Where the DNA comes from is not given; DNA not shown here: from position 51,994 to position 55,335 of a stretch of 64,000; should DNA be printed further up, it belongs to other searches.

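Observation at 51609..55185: Stand-alone WYL-like / SF1 helicase / DUF2726-nuclease gene (with a trailing small membrane protein) in an AT-richer patch: candidate single-gene defence module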

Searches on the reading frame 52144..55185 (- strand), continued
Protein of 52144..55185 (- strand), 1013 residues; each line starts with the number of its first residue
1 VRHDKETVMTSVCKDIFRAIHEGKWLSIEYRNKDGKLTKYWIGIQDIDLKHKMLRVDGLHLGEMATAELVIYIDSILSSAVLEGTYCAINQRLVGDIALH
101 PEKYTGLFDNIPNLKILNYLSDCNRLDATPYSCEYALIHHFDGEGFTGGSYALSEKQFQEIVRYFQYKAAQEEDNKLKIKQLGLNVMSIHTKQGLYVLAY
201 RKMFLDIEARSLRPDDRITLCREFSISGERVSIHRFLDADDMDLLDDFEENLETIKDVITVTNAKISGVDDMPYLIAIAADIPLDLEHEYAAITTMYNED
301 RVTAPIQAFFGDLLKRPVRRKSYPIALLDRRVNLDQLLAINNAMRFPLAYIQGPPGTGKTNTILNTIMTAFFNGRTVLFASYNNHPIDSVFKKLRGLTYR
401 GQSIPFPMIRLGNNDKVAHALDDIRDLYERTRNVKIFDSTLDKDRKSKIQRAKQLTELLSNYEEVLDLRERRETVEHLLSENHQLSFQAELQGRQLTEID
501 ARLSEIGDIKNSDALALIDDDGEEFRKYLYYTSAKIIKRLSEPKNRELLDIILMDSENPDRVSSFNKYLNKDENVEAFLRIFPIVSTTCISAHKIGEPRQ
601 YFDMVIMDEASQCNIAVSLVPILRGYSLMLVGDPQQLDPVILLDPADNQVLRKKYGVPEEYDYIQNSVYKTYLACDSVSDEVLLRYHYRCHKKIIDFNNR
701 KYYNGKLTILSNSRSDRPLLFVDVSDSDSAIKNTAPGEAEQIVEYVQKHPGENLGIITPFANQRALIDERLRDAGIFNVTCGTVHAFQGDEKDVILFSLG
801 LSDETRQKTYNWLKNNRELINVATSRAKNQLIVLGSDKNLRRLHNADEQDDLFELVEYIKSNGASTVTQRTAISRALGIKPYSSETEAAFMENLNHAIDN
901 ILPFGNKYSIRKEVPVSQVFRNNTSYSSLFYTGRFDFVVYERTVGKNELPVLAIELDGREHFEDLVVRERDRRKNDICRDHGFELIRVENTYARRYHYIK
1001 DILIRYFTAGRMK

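Call 28: find_related_loci(query=A1, collection=genome_contigs, flank=10000)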
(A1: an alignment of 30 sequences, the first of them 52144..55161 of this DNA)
Query A1 (1005 aa) in genome_contigs; peptide patterns used: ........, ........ (x = any residue, [..] = any of these).
600 stretches matched a pattern (row limit reached: there are more); 564 encode a relative of the query (tblastn E <= 1e-3); the best 80 are kept; 80 distinct loci.
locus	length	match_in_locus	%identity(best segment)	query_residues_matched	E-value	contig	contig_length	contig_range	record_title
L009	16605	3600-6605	64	1-1004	0e+0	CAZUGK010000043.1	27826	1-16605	MAG TPA_asm: uncultured Clostridiaceae bacterium isolate binchicken_co104_9 genome assembly, contig: NODE_1302_length_27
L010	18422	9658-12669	89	1-1005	0e+0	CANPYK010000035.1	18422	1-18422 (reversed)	MAG: uncultured Oscillospiraceae bacterium isolate Lapin-004__bin88 genome assembly, contig: Lapin-004__NODE_3817_length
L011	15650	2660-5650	63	1-999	0e+0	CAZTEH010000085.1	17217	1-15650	MAG TPA_asm: uncultured Oscillospiraceae bacterium isolate SRP302447_co4_101 genome assembly, contig: NODE_8657_length_1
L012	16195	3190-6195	61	1-1000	0e+0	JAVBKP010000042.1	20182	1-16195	MAG: Anaerovoracaceae bacterium isolate GLO_MAG_00293 c_000007657347, whole genome shotgun sequence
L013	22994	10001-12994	61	1-1000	0e+0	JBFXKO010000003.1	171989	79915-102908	MAG: Sedimentibacter sp. isolate CA_2019_TPIn_77 NODE_313_length_171989_cov_7.453829_TPIn, whole genome shotgun sequence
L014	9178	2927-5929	61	1-999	0e+0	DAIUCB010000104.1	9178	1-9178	MAG TPA_asm: Bacillota bacterium isolate CTOTU7591 NODE_11834_length_9178_cov_5.053820, whole genome shotgun sequence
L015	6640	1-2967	61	10-1000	0e+0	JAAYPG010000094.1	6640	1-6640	MAG: Clostridiales bacterium isolate AS22ysBPME_171 57903_AS22, whole genome shotgun sequence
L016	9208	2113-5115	60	1-999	0e+0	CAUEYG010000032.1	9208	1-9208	MAG TPA_asm: uncultured Eubacteriales bacterium isolate SRR13494528_bin.26_MetaWRAP_v1.3_MAG genome assembly, contig: ER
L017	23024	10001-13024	60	1-1000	0e+0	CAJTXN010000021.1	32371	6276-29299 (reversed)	MAG TPA_asm: uncultured Lachnospiraceae bacterium isolate MGBC121271 genome assembly, contig: MGBC121271.21, whole genom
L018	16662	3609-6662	60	1-999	0e+0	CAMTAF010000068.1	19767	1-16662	MAG TPA_asm: uncultured Hungatella sp. isolate SRR12358626_bin.4_metawrap_v1.3_MAG genome assembly, contig: NODE.1522_le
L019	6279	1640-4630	60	1-999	0e+0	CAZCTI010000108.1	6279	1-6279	MAG TPA_asm: uncultured Clostridia bacterium isolate binchicken_co45_544 genome assembly, contig: NODE_24602_length_6279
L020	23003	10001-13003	60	1-999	0e+0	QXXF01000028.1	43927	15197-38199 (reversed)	Clostridiales bacterium strain 16 Scaffold24_1, whole genome shotgun sequence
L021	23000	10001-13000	60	1-1001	0e+0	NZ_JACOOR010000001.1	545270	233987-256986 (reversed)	Anaerosacchariphilus hominis strain NSJ-68 H10_ctg001, whole genome shotgun sequence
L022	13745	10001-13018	59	1-1000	0e+0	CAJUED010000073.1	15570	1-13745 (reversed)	MAG TPA_asm: uncultured Lachnospiraceae bacterium isolate MGBC129192 genome assembly, contig: MGBC129192.73, whole genom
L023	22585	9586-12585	60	1-1001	0e+0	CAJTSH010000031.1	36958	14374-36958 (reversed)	MAG TPA_asm: uncultured Lachnospiraceae bacterium isolate MGBC110001 genome assembly, contig: MGBC110001.31, whole genom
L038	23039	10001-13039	59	1-1005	0e+0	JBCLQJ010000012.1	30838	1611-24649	Lachnospiraceae bacterium 62-35 voucher GPTB0117 scaffold12, whole genome shotgun sequence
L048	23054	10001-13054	58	2-1005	0e+0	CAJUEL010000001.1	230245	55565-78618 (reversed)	MAG TPA_asm: uncultured Eisenbergiella sp. isolate MGBC129248 genome assembly, contig: MGBC129248.1, whole genome shotgu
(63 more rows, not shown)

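Call 34: search_protein_families(library=pfam, alignment_id=A3, max_evalue=0.00001)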
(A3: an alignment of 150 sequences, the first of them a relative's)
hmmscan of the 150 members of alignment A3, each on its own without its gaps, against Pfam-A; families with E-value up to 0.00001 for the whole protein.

A. member 1, L009:6756-7889:+ (378 aa): 6 families
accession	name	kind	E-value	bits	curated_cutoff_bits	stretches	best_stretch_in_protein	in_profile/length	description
PF07719.23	TPR_2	-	7.5e-14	51.1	27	0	82-110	2-30/34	Tetratricopeptide repeat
PF14559.12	TPR_19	-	1.6e-12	48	25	0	302-364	1-60/68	Tetratricopeptide repeat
PF00515.34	TPR_1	-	2.9e-11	43.1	27.8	0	333-361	5-33/34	Tetratricopeptide repeat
PF13174.12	TPR_6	-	2.4e-09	37.6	26.3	0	333-362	4-33/33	Tetratricopeptide repeat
PF13181.12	TPR_8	-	3.5e-06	27.2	25.7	0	332-355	4-27/34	Tetratricopeptide repeat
PF13424.12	TPR_12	-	7.3e-06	26.5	30.1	0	303-355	14-71/77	Tetratricopeptide repeat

B. families by the number of members that match (of 150 scanned): 179 families (the first 25 are shown)
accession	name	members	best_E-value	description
PF04851.21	ResIII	4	5.1e-40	Type III restriction enzyme, res subunit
PF00271.37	Helicase_C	4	5e-26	Helicase conserved C-terminal domain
PF12146.15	Hydrolase_4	4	5.8e-11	Serine aminopeptidase, S33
PF00072.30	Response_reg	3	1.2e-43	Response regulator receiver domain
PF00015.26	MCPsignal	3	4e-40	Methyl-accepting chemotaxis protein (MCP) signalling domain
PF00270.35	DEAD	3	1e-30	DEAD/DEAH box helicase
PF01966.28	HD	3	2.9e-26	HD domain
PF00149.33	Metallophos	3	2e-17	Calcineurin-like phosphoesterase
PF00561.26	Abhydrolase_1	3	3.8e-14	alpha/beta hydrolase fold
PF12697.13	Abhydrolase_6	3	1.1e-13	Alpha/beta hydrolase family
PF00672.30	HAMP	3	1.2e-07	HAMP domain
PF00128.31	Alpha-amylase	2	7.1e-131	Alpha amylase, catalytic domain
PF02775.26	TPP_enzyme_C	2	6.4e-50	Thiamine pyrophosphate enzyme, C-terminal TPP binding domain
PF06541.16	ABC_trans_CmpB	2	1.2e-44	Putative ABC-transporter type IV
PF02776.23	TPP_enzyme_N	2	5.1e-40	Thiamine pyrophosphate enzyme, N-terminal TPP binding domain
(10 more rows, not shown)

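Call 35: search_protein_families(library=padloc, alignment_id=A3, max_evalue=1e-10)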
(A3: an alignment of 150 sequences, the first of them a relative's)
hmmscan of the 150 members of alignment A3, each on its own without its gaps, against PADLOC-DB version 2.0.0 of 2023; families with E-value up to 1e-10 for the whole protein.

A. member 1, L009:6756-7889:+ (378 aa): 0 families

B. families by the number of members that match (of 150 scanned): 148 families (the first 25 are shown)
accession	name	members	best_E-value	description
PDLC04786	PDC-S01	2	2.2e-152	-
PDLC04792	PDC-S01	2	8.6e-132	-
PDLC04898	PDC-S06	2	3.5e-128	-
PDLC04788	PDC-S01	2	8.2e-84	-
PDLC01097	C3a214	2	2.5e-43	GlgB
PDLC04135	mad3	2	9.1e-25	mads_3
PDLC04886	PDC-S06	2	1.4e-22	-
PDLC04787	PDC-S01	2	5e-21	-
PDLC04897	PDC-S06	2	3.4e-17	-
PDLC03859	LmuB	2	4e-17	-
PDLC04790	PDC-S01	2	6.9e-17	-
PDLC04789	PDC-S01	2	3.2e-16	-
PDLC04890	PDC-S06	2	8.2e-16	-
PDLC04895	PDC-S06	2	2.9e-15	-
PDLC03659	mREase_IV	1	1.8e-232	Type IV methyl-directed restriction enzyme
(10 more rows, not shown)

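Call 39: search_solved_structures(query=A1, max_evalue=0.001)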
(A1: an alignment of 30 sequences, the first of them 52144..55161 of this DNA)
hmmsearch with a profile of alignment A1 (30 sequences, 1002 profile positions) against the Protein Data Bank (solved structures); distinct sequences matched with E-value up to 0.001: 30.
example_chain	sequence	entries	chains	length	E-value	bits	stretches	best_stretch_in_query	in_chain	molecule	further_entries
5mzn_A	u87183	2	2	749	6.3e-29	103.6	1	551-833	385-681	Helicase SEN1,Helicase SEN1 | Helicase SEN1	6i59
5eaw_A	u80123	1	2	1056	2.2e-28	101.8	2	565-719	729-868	DNA replication ATP-dependent helicase/nuclease DNA2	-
5eax_A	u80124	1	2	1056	2.2e-28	101.8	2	565-719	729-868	DNA replication ATP-dependent helicase/nuclease DNA2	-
5ean_A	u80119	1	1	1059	2.2e-28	101.8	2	565-719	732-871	DNA replication ATP-dependent helicase/nuclease DNA2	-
8rd3_A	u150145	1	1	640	4.3e-27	97.5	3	738-833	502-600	ATP-dependent helicase NAM7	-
2xzl_A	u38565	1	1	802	1.1e-26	96.2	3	738-833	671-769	ATP-DEPENDENT HELICASE NAM7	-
9qdq_A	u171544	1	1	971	2.3e-26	95.1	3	738-833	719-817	ATP-dependent helicase NAM7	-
8ram_O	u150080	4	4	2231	6.2e-26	93.7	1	535-833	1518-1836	Helicase SEN1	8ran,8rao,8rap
2xzo_A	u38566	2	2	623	2e-25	92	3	722-833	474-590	REGULATOR OF NONSENSE TRANSCRIPTS 1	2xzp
2gjk_A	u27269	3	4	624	2e-25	92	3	722-833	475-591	Regulator of nonsense transcripts 1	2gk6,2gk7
6ej5_A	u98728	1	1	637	2.2e-25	91.8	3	722-833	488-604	Regulator of nonsense transcripts 1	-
9qwn_A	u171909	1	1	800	5.2e-25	90.6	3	722-833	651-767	Isoform 2 of Regulator of nonsense transcripts 1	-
2wjv_A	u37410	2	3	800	5.9e-25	90.4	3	722-833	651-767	REGULATOR OF NONSENSE TRANSCRIPTS 1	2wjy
8ftm_A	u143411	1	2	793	4e-22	81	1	574-831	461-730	5'-3' RNA helicase-like protein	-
4b3g_A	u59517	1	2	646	4.5e-21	77.6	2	588-832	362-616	DNA-BINDING PROTEIN SMUBP-2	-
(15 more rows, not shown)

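Call 56: search_dna_similar(query=window:52144-55161:-, collection=phages, mode=protein, max_rows=15)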
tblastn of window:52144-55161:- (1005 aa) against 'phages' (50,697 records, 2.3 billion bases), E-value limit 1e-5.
Records with a match: 10; places in all: 10; records where one place covers at least 80% of the query: 0.
Best place of each record, by identity: <60% 10.
By first word of the organism name: Bacteriophage 5; Staphylococcus 2; Klebsiella 1; Salmonella 1; Pseudomonas 1.
By host as written in the record: - 5; Staphylococcus aureus 2; Klebsiella pneumoniae 1; Salmonella enterica subsp. enterica serovar Kentucky 1; Pseudomonas aeruginosa strain 3-38 1.
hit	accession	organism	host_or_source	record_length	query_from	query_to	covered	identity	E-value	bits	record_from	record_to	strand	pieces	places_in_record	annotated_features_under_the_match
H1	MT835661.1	Bacteriophage sp.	human fecal samples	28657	557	978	42%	27.7%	4e-28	129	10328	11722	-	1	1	record has no annotation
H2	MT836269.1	Bacteriophage sp.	human fecal samples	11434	594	980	39%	26.5%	2e-13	81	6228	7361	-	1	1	record has no annotation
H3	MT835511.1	Bacteriophage sp.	human fecal samples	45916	578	832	25%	28.1%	4e-13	80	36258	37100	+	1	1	record has no annotation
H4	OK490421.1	Klebsiella phage Kp4866-6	Klebsiella pneumoniae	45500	573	826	25%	27.4%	4e-15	87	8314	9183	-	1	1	record has no annotation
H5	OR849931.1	Staphylococcus phage SA 1298 Kay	Staphylococcus aureus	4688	573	827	25%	27.0%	9e-18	95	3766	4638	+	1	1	record has no annotation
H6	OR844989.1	Staphylococcus phage SA 1306 Kay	Staphylococcus aureus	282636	573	827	25%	27.0%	1e-17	95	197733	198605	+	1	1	record has no annotation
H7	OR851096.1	Salmonella phage S.Kent 1-2-1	Salmonella enterica subsp. enterica ...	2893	571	827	26%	25.7%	9e-13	79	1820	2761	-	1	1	record has no annotation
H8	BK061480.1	Pseudomonas phage vB_PaeS-D14H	Pseudomonas aeruginosa strain 3-38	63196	594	856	26%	22.6%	2e-6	59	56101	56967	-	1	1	Nuclease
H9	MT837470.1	Bacteriophage sp.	human fecal samples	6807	595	828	23%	24.4%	5e-8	63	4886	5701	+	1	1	record has no annotation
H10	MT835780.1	Bacteriophage sp.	human fecal samples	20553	324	386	6%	49.2%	1e-8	66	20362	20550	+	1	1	record has no annotation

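Call 57: search_dna_similar(query=window:52144-55161:-, collection=plasmids, mode=protein, max_rows=15)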
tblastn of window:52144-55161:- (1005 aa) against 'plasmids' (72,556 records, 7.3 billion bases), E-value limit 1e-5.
Records with a match: 778; places in all: 803; records where one place covers at least 80% of the query: 0.
Best place of each record, by identity: <60% 778.
By first word of the organism name: Klebsiella 288; Ralstonia 49; Acinetobacter 49; Pseudomonas 35; Agrobacterium 27; Raoultella 21; Rhizobium 20; Bacillus 19; Vibrio 17; Nostoc 17; and 118 more.
By predicted mobility (MOB-suite, as given by PLSDB): conjugative 322; non-mobilizable 309; mobilizable 147.
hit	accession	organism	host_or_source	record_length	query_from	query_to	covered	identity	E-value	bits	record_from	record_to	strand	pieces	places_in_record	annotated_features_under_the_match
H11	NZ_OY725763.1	Parabacteroides distasonis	-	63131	240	975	59%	27.2%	4e-23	183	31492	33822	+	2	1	AAA domain-containing protein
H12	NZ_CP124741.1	Escherichia coli O157:H7 str. EDL933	Homo sapiens,feces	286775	324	980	51%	28.9%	4e-19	162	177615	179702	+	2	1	AAA domain-containing protein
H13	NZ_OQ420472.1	Escherichia coli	-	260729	324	980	51%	28.9%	4e-19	161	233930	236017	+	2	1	AAA domain-containing protein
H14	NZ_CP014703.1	Ralstonia solanacearum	Solanum tuberosum,cell culture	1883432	324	980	49%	28.0%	3e-18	158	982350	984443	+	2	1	none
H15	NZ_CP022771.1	Ralstonia solanacearum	Solanum tuberosum,single cell,Potato ...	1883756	324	980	49%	28.0%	3e-18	158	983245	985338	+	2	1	none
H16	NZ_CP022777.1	Ralstonia solanacearum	Solanum tuberosum,single cell,Potato ...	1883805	324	980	49%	28.0%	3e-18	158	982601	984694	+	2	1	none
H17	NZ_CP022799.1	Ralstonia solanacearum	Solanum tuberosum,single cell,Potato ...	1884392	324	980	49%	28.0%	3e-18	158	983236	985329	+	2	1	none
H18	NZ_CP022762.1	Ralstonia solanacearum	Solanum tuberosum,single cell,Potato ...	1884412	324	980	49%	28.0%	3e-18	158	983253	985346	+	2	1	none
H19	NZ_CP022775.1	Ralstonia solanacearum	Solanum tuberosum,single cell,Potato ...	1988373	324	980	49%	28.0%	4e-18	158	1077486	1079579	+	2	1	none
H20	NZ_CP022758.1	Ralstonia solanacearum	Solanum tuberosum,single cell,Potato ...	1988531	324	980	49%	28.0%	4e-18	158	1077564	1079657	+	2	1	none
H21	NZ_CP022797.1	Ralstonia solanacearum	Solanum tuberosum,single cell,Potato ...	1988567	324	980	49%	28.0%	4e-18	158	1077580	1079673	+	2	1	none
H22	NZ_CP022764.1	Ralstonia solanacearum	Solanum tuberosum,single cell,Potato ...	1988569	324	980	49%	28.0%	4e-18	158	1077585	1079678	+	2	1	none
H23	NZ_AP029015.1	Ralstonia pseudosolanacearum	-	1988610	324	980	49%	28.0%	4e-18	158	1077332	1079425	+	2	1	none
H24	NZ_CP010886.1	Vibrio parahaemolyticus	Shrimps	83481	415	989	57%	23.9%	1e-14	87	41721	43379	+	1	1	DUF3320 domain-containing protein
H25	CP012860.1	Persicobacter sp. JZB09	cell culture,soil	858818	304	821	52%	26.4%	2e-35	154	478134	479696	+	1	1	record has no annotation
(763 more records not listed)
